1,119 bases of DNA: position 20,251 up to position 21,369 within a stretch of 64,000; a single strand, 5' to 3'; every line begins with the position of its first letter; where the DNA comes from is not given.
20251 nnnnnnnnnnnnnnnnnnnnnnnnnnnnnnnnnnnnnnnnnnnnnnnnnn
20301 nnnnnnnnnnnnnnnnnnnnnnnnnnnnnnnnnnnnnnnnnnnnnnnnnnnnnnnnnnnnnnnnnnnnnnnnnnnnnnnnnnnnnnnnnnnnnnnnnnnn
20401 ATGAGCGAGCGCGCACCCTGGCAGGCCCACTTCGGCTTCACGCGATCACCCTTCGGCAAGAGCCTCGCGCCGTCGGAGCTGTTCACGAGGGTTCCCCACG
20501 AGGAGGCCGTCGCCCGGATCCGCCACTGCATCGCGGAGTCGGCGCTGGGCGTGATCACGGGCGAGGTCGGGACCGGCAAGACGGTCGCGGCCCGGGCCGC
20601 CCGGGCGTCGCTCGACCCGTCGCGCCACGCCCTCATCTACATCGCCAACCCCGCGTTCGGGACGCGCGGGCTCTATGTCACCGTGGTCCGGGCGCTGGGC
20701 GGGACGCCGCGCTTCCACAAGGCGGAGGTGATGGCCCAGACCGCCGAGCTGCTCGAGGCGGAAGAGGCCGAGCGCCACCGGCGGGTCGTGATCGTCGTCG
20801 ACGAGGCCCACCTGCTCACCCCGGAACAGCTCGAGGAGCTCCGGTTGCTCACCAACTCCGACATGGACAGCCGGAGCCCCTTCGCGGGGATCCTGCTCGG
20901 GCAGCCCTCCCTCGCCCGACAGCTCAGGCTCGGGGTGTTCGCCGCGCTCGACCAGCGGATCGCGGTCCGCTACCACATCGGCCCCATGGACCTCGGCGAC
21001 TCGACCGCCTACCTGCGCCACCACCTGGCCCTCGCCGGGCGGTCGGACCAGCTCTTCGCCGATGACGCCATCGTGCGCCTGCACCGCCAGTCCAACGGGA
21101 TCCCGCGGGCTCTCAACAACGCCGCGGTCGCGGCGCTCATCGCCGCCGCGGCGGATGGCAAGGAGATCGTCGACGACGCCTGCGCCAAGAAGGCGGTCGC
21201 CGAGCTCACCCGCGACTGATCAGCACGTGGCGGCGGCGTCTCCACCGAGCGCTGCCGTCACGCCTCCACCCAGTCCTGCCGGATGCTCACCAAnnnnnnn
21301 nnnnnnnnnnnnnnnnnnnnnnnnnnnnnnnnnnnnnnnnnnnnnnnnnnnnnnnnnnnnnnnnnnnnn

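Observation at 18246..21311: Compact three-gene TG...CA transposon with exactly defined ends and a Zn-finger/HTH accessory gene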

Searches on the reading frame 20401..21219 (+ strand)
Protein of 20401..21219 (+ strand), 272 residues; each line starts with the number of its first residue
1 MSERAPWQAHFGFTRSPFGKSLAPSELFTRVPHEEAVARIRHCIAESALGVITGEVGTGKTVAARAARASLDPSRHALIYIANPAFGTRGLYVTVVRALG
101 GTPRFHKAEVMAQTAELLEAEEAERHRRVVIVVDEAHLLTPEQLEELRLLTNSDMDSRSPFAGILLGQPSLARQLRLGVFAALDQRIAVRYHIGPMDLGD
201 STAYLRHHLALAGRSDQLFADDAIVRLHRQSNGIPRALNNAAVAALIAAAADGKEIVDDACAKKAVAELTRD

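Call 5: search_protein_families(library=pfam, proteins=[window:20401-21219:+], max_evalue=0.01)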
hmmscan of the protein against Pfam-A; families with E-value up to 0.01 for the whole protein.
window:20401-21219:+ (272 aa): 6 families
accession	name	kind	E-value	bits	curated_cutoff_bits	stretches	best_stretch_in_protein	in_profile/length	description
PF13401.12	AAA_22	-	1.5e-23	84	27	1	48-175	6-130/130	AAA domain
PF09848.15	SLFN-g3_helicase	-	2.5e-07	30.8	24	1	49-141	3-93/354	Schlafen group 3, DNA/RNA helicase domain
PF13191.12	AAA_16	-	1.3e-05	26.2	32.6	1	48-153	25-158/167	AAA ATPase domain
PF13604.12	AAA_30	-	6e-05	23.3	27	1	40-148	10-109/191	AAA domain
PF00004.35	AAA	-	0.00055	20.8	21.2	1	52-143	3-73/131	ATPase family associated with various cellular activities (AAA)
PF04851.21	ResIII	-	0.00087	19.7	22.5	0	118-141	116-139/164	Type III restriction enzyme, res subunit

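Call 6: search_protein_families(library=ncbifam, proteins=[window:20401-21219:+], max_evalue=0.01)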
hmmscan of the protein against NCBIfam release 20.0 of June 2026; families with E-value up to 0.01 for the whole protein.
window:20401-21219:+ (272 aa): 2 families
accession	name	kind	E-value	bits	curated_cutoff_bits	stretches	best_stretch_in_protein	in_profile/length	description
TIGR03015.1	pepcterm_ATPase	hypoth_equivalog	4e-42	144.5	324.5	1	8-271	3-268/269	XrtA/PEP-CTERM system-associated ATPase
NF009067.0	PRK12402.1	equivalog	0.0076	15.2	317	0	23-70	10-59/340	replication factor C small subunit 2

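Call 22: search_solved_structures(query=window:20401-21219:+, max_evalue=0.01)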
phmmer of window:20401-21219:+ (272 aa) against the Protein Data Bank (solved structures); distinct sequences matched with E-value up to 0.01: 0.

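Call 96: search_solved_structures(query=A6, max_evalue=1)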
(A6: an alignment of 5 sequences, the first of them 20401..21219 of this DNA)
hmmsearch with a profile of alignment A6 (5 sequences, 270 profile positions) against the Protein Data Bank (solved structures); distinct sequences matched with E-value up to 1: 40.
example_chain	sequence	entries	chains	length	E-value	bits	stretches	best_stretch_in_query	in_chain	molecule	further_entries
8xvb_A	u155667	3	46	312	8.1e-07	31.9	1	43-212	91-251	ATP-dependent target DNA activator B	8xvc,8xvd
7m99_A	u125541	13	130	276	2.9e-06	30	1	50-263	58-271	TnsC | ShTnsC | TnsC filament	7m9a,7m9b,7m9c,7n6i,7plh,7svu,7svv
8rdu_D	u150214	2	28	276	2.9e-06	30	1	50-263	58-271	ShTnsC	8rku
30ga_K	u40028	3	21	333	0.0011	21.7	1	49-249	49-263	AAA+ ATPase domain-containing protein | TnsC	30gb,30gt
7rzy_1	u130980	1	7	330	0.0027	20.3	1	49-256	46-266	Tn6677 Vibrio cholerae transposon TnsC (VchTnsC)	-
7ufi_1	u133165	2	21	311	0.0045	19.6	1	49-256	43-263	VchTnsC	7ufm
8g28_A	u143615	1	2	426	0.0071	18.9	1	54-243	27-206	ATPase, AAA family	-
6vvo_C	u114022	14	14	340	0.017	17.7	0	14-74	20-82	Replication factor C subunit 5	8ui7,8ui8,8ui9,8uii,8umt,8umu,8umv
7z6h_G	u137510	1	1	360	0.021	17.4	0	13-74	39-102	Replication factor C subunit 5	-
9uiq_C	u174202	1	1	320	0.028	17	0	15-74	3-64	Replication factor C subunit 5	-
8s0e_G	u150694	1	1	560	0.039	16.5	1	50-215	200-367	Cell division control protein 6 homolog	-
8rwv_F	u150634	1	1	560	0.039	16.5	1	50-215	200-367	Cell division control protein 6 homolog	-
1w36_D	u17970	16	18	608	0.089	15.3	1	44-138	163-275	EXODEOXYRIBONUCLEASE V ALPHA CHAIN | RecBCD enzyme subunit RecD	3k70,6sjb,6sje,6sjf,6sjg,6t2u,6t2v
5ld2_D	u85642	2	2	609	0.089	15.3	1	44-138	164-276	RecBCD enzyme subunit RecD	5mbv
1ixr_C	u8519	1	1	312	0.089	15.3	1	75-239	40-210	RuvB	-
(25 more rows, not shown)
